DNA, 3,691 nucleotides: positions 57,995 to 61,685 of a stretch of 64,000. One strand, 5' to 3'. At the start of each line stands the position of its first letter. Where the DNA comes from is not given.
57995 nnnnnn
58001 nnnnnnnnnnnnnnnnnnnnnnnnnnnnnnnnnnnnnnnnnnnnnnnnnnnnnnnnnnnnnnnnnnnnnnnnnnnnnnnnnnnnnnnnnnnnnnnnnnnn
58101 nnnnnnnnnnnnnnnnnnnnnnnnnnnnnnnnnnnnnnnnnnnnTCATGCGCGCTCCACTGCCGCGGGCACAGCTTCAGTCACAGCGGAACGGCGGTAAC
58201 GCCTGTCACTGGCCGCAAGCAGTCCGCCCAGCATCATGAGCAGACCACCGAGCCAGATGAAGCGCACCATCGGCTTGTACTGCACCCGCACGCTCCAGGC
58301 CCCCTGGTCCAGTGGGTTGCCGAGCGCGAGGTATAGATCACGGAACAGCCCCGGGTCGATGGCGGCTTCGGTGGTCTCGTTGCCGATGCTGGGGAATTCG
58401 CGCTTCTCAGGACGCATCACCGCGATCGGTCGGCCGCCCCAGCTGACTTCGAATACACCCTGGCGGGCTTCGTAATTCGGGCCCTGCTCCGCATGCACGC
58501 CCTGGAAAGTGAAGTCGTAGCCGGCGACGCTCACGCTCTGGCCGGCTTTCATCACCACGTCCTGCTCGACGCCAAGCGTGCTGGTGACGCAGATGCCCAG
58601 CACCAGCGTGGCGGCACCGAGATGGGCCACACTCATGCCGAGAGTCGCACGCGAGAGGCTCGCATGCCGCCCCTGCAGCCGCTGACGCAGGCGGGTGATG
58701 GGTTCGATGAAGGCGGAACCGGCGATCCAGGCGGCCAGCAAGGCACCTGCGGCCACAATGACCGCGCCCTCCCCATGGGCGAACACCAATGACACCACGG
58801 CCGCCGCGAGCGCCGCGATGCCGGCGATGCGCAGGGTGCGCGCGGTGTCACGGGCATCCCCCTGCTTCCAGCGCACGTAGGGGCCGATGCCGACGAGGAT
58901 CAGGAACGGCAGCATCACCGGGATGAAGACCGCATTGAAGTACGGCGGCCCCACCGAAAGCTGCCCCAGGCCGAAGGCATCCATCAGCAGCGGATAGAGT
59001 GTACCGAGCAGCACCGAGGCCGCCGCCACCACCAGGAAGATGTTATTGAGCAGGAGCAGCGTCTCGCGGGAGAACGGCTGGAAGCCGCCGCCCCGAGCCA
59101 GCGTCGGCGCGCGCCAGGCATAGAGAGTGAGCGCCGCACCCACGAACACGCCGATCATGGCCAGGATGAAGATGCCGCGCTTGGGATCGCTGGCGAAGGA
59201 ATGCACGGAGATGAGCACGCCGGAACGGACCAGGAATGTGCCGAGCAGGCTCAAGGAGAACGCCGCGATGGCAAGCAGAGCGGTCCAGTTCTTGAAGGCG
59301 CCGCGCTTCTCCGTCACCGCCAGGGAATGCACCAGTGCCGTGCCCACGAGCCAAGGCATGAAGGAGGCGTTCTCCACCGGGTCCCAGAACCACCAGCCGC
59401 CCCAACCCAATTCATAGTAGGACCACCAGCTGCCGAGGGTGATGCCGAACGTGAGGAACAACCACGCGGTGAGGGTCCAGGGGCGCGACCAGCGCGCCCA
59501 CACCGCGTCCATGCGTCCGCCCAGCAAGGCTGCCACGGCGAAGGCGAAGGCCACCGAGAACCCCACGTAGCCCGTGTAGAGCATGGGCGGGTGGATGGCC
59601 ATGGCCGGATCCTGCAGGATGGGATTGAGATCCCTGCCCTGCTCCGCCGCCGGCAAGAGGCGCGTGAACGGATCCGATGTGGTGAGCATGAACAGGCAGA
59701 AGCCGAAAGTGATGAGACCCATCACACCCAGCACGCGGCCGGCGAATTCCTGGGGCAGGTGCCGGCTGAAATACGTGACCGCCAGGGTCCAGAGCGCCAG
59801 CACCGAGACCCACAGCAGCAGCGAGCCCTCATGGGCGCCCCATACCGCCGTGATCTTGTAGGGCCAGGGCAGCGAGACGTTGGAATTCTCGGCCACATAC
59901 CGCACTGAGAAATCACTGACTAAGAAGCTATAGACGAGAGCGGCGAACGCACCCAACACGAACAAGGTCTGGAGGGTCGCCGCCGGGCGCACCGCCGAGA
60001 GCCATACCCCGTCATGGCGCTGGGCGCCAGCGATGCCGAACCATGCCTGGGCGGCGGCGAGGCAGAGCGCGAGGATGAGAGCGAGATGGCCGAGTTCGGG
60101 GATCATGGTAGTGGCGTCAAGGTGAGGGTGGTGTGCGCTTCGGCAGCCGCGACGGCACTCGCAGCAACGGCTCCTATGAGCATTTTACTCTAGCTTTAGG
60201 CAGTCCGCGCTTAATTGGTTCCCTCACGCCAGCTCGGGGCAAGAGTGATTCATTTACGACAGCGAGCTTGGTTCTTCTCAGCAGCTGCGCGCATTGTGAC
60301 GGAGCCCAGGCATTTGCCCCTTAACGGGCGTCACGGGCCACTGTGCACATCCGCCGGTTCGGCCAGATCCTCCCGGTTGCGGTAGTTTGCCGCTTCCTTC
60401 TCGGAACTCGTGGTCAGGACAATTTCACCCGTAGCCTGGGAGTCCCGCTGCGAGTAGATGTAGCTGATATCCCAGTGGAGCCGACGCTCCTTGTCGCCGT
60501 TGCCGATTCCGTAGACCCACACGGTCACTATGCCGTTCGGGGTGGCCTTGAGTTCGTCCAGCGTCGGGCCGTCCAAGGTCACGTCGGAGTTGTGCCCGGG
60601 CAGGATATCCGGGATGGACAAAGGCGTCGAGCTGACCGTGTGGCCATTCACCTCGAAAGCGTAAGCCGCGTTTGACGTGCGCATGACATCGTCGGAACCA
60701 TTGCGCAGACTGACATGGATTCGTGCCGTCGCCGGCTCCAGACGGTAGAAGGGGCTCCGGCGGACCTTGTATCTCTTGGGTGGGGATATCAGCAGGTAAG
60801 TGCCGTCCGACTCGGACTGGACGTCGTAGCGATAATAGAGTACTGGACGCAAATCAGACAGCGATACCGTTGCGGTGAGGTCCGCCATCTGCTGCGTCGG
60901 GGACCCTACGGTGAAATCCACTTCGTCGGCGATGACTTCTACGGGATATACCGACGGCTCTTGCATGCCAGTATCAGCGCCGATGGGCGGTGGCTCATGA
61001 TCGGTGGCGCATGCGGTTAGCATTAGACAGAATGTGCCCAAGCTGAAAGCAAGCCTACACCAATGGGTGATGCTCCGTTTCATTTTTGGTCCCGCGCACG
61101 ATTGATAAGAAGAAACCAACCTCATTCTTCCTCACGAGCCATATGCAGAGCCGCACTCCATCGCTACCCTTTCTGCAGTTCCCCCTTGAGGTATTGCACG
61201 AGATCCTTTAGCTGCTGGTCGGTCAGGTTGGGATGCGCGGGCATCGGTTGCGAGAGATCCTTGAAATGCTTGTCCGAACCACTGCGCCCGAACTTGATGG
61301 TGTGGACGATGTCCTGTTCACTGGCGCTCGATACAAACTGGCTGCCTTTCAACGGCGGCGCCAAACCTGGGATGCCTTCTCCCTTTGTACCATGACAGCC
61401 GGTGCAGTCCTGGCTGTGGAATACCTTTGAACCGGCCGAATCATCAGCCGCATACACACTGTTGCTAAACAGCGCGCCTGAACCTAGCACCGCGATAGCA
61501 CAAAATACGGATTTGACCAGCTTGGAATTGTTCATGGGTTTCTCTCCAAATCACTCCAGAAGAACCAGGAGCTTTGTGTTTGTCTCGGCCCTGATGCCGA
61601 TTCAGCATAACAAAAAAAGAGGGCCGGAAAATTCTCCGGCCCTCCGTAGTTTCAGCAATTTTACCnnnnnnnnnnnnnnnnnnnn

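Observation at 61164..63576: Cytochrome c / Cyc2-like cytochrome-porin / cytochrome c module: candidate outer-membrane electron conduit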

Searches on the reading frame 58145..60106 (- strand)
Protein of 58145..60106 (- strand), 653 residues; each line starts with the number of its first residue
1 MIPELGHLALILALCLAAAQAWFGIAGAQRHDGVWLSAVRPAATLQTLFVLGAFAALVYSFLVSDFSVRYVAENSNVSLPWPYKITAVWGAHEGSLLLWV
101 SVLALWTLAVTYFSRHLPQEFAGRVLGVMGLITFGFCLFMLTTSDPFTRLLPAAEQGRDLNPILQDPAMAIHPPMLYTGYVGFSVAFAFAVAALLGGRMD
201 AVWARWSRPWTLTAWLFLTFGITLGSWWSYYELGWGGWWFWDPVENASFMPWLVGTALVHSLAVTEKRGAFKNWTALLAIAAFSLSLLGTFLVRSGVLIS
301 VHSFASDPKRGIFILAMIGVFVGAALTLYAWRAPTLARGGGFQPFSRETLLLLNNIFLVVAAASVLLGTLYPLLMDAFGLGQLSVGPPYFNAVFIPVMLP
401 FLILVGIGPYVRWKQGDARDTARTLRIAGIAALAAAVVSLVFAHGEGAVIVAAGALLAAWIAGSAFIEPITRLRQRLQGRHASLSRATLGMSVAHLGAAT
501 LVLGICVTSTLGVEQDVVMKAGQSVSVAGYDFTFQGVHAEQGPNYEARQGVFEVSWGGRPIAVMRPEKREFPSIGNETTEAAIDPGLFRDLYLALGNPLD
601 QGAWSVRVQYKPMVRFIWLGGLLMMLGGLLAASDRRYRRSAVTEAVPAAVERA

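Call 3: search_protein_families(library=pfam, proteins=[window:58145-60106:-], max_evalue=0.1)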
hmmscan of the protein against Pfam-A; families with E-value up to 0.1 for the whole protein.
window:58145-60106:- (653 aa): 3 families
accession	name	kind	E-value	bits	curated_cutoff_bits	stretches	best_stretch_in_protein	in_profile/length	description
PF16327.10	CcmF_C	-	5.6e-118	394.3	28.7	1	315-635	1-323/323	Cytochrome c-type biogenesis protein CcmF C-terminal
PF01578.25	Cytochrom_C_asm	-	2.2e-53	181.5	29.9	1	89-295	1-206/212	Cytochrome C assembly protein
PF05140.19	ResB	-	0.0036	16.6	24.6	0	489-532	152-195/486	ResB-like family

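Call 4: search_protein_families(library=ncbifam, proteins=[window:58145-60106:-], max_evalue=0.1)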
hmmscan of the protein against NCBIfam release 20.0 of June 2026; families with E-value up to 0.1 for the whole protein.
window:58145-60106:- (653 aa): 4 families
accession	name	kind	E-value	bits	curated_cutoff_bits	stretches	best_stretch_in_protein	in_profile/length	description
TIGR00353.1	nrfE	subfamily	1.4e-223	744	569.05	1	53-638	1-578/578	heme lyase CcmF/NrfE family subunit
TIGR03145.1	cyt_nit_nrfE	subfamily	3.4e-218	726.4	927.3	1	1-632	1-630/631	heme lyase NrfEFG subunit NrfE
NF007691.0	PRK10369.1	subfamily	5.1e-146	487.8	394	1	2-636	4-569/573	heme lyase NrfEFG subunit NrfE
TIGR03144.1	cytochr_II_ccsB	equivalog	4.5e-09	36.4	187.6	1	211-297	164-248/252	c-type cytochrome biogenesis protein CcsB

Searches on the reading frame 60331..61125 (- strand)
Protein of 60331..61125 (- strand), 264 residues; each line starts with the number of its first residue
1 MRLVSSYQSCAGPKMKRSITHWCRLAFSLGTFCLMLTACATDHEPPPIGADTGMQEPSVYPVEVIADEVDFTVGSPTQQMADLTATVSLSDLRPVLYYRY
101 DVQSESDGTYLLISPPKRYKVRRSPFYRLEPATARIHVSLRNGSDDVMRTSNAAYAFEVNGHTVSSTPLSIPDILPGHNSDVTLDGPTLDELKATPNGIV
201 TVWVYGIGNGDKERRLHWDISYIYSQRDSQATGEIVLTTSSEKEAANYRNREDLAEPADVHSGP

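Call 3: search_protein_families(library=pfam, proteins=[window:60331-61125:-], max_evalue=0.1)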
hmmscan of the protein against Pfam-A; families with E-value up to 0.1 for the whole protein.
window:60331-61125:- (264 aa): 0 families

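Call 4: search_protein_families(library=ncbifam, proteins=[window:60331-61125:-], max_evalue=0.1)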
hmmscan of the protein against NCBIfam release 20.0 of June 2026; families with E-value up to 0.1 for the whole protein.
window:60331-61125:- (264 aa): 0 families

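Call 47: find_homologous_proteins(query=window:60331-61083:-, max_evalue=0.001)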
Query window:60331-61083:- (250 aa): 6 proteins with E <= 0.001 among 321 candidates.
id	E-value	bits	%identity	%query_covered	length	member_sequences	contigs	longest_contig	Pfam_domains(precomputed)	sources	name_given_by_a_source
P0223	3.0e-166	569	100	100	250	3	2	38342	-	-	-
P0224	1.4e-135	469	81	100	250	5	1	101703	-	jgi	jgi:hypothetical protein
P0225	1.3e-133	462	80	100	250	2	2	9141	-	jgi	jgi:hypothetical protein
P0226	1.3e-123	429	75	100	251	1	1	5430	-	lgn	-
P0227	7.0e-98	345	60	98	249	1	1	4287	-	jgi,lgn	jgi:hypothetical protein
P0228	1.5e-95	338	60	98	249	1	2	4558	-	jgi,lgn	jgi:hypothetical protein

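Call 56: predict_structure(alignment_id=A2)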
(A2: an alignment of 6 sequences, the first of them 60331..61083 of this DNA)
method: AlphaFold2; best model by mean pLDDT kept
length: 250 residues; sequences in the alignment: 6
mean_pLDDT: 56.2   pTM: 0.48
mean pLDDT of the five models: 56.2, 55.6, 43.2, 36.2, 33.2
residues with pLDDT >= 90: 2; 70-90: 87; 50-70: 32; < 50: 129
segments of 3 or more residues with pLDDT < 50: 1-3, 7-52, 77-118, 213-250
pLDDT, mean of each block of 10 residues (from residue 1): 47 38 31 41 43 60 67 57 38 38 33 46 82 86 85 84 85 73 82 66 77 44 36 34 31
secondary structure, 60 per line:
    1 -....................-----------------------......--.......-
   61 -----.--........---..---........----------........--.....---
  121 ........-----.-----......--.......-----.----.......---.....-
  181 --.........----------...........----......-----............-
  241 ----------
elements in order: H2-21 E45-50 E53-59 E69-76 E85-92 E103-110 E113-117 E121-128 E140-145 E148-154 E165-171 H175-179 E183-191 E202-212 E217-222 H228-239

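Call 61: fold_search(model_id=the predicted structure, library=pdb)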
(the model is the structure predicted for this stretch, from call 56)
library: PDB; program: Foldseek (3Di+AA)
matches with E <= 10: 1180; with E <= 0.001: 1
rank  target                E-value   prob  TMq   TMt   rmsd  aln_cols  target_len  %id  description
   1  7vnj_A                8.4e-04  0.99  0.25  0.14  17.6       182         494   12  Complex structure of Clostridioides difficile enzymatic component (CDTa) and binding component (CDTb) pore with short  (released 2022-10-26)
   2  8ekl_A                1.6e-03  1.00  0.30  0.22  10.1       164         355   12  Clostridioides difficile binary toxin translocase CDTb wild-type after calcium depletion from receptor binding domain  (released 2023-09-27)
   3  7vnj_D                1.7e-03  0.99  0.25  0.14  16.6       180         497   12  Complex structure of Clostridioides difficile enzymatic component (CDTa) and binding component (CDTb) pore with short  (released 2022-10-26)
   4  6okt_H                1.7e-03  0.99  0.25  0.14  15.4       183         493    9  CDTb Double Heptamer Long Form Mask 1 Modeled from Cryo-EM Map Reconstructed using C7 Symmetry (released 2019-10-30)
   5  6o2m_A                2.0e-03  0.98  0.25  0.12  15.4       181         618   11  CDTb Double Heptamer Long Form Modeled from Cryo-EM Map Reconstructed using C7 Symmetry (released 2019-10-30)
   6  7vnn_D                2.2e-03  0.99  0.25  0.11  19.3       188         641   11  Complex structure of Clostridioides difficile enzymatic component (CDTa) and binding component (CDTb) pore with long s (released 2022-10-26)
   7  3b2d_C                2.4e-03  0.94  0.23  0.34  16.9       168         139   12  Crystal structure of human RP105/MD-1 complex (released 2011-11-09)
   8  8ekk_A                2.7e-03  0.98  0.26  0.13  21.1       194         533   13  Clostridioides difficile binary toxin translocase CDTb wild-type after calcium depletion from receptor binding domain  (released 2023-09-27)
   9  7vnn_A                3.0e-03  0.98  0.25  0.11  19.8       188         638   10  Complex structure of Clostridioides difficile enzymatic component (CDTa) and binding component (CDTb) pore with long s (released 2022-10-26)
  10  6klo_A                3.7e-03  0.97  0.25  0.18  15.1       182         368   11  Complex structure of Iota toxin enzymatic component (Ia) and binding component (Ib) pore with short stem (released 2020-01-15)
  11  1tza_A                3.9e-03  1.00  0.26  0.44   9.7       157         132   15  X-ray structure of Northeast Structural Genomics Consortium target SoR45 (released 2004-07-27)
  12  2z64_C                4.1e-03  0.93  0.24  0.38  16.0       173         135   13  Crystal structure of mouse TLR4 and mouse MD-2 complex (released 2007-09-18)
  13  8yrm_A                4.1e-03  0.85  0.22  0.12  28.0       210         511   11  Iota toxin Ib pore serine-clamp mutant (released 2025-03-26)
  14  6uwr_A                4.8e-03  0.91  0.26  0.11  37.0       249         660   11  Clostridium difficile binary toxin translocase CDTb in asymmetric tetradecamer conformation (released 2020-01-22)
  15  3m7o_B                5.1e-03  0.97  0.24  0.40  17.6       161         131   12  Crystal structure of mouse MD-1 in complex with phosphatidylcholine (released 2010-06-09)
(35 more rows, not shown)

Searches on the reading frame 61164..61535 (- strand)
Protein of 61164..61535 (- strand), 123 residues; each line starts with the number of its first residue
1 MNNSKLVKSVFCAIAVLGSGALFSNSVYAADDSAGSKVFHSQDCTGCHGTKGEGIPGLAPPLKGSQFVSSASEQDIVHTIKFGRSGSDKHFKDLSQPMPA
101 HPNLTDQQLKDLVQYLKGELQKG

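Call 3: search_protein_families(library=pfam, proteins=[window:61164-61535:-], max_evalue=0.1)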
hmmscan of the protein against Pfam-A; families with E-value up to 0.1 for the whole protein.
window:61164-61535:- (123 aa): 3 families
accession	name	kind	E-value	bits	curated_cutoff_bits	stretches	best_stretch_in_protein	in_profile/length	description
PF00034.26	Cytochrom_C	-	9.1e-14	53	21.3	1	34-117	3-87/90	Cytochrome c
PF13442.11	Cytochrome_CBB3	-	2.9e-09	37.6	27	1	33-116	4-68/68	Cytochrome C oxidase, cbb3-type, subunit III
PF15284.11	PAGK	-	0.073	13.4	22.8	0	5-34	2-31/64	Phage-encoded virulence factor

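Call 4: search_protein_families(library=ncbifam, proteins=[window:61164-61535:-], max_evalue=0.1)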
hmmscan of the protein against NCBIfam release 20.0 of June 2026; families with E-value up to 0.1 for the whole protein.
window:61164-61535:- (123 aa): 11 families
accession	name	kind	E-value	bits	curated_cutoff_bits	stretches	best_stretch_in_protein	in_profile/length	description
TIGR00782.1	ccoP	equivalog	5.4e-10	39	179.95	1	33-119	108-192/285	cytochrome-c oxidase, cbb3-type subunit III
NF045930.1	Cytc6PetJCyano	equivalog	2.7e-05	24.1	135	1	10-86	7-82/110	cytochrome c6 PetJ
NF045773.1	cytochro_C550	exception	3e-05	23.9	125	1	37-86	53-98/118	cytochrome c550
NF045774.1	cytochro_C551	exception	5.8e-05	23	118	1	30-86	37-88/110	cytochrome c551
NF050122.1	bc1_QcrC_actin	exception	0.00046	19.6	200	1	29-117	38-115/253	cytochrome bc1 complex diheme cytochrome c subunit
TIGR02603.1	CxxCH_TIGR02603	domain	0.0008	19.4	68.15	0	100-118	115-133/134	putative heme-binding domain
NF011054.0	PRK14486.1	equivalog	0.0028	17.2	447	1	33-119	216-290/294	putative bifunctional cbb3-type cytochrome c oxidase subunit II/cytochrome c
TIGR03874.1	4cys_cytochr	equivalog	0.0075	16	161.75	1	35-117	36-113/143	c-type cytochrome, methanol metabolism-related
TIGR04485.1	thiosulf_SoxX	equivalog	0.01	16.5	61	1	43-117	4-76/78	sulfur oxidation c-type cytochrome SoxX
TIGR03872.1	cytochrome_MoxG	equivalog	0.021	15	147.8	1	35-72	47-81/133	cytochrome c(L), periplasmic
NF043008.1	Cyt550_Brdyrhiz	equivalog_domain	0.069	13.3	240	1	8-71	3-64/131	cytochrome c-550 CycA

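Call 62: search_solved_structures(query=window:61164-61535:-, max_evalue=0.001)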
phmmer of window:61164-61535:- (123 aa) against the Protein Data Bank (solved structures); distinct sequences matched with E-value up to 0.001: 26.
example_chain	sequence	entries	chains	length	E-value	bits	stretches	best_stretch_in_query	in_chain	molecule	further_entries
6xkx_p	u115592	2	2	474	8.6e-08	35.7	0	31-116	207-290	Cbb3-type cytochrome c oxidase subunit CcoP,Cytochrome c-type cyt cy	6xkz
8smr_G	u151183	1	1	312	2.9e-07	34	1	29-86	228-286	Cbb3-type cytochrome c oxidase subunit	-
6xkw_p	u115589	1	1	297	3.1e-07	33.9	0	31-116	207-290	Cbb3-type cytochrome c oxidase subunit CcoP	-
9x0q_B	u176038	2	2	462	1.6e-06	31.7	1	32-117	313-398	Alcohol dehydrogenase (quinone), cytochrome c subunit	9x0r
8gy2_B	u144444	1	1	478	2.6e-06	30.9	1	32-117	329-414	Alcohol dehydrogenase (quinone), cytochrome c subunit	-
2yqb_A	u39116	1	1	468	2.9e-06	30.8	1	23-116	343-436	COPPER-CONTAINING NITRITE REDUCTASE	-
8qgf_A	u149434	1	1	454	4.9e-06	30.1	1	23-116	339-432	Copper-containing nitrite reductase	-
9fuh_A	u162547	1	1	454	4.9e-06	30.1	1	23-116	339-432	Copper-containing nitrite reductase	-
9fuk_A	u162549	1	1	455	4.9e-06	30.1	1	23-116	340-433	Copper-containing nitrite reductase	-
9fui_A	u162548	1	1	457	5e-06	30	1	23-116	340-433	Copper-containing nitrite reductase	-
7r2u_A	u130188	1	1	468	5.2e-06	30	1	23-116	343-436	Copper-containing nitrite reductase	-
3ziy_A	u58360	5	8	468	5.2e-06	30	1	23-116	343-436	COPPER-CONTAINING NITRITE REDUCTASE | Nitrite reductase, copper-containing | Nitrite reductase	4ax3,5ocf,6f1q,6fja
9fom_A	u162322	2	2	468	5.2e-06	30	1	23-116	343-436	Copper-containing nitrite reductase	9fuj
6qq1_A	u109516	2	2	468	5.2e-06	30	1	23-116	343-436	Copper-containing nitrite reductase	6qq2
6qpv_A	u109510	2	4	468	5.3e-06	30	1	23-116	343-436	Copper-containing nitrite reductase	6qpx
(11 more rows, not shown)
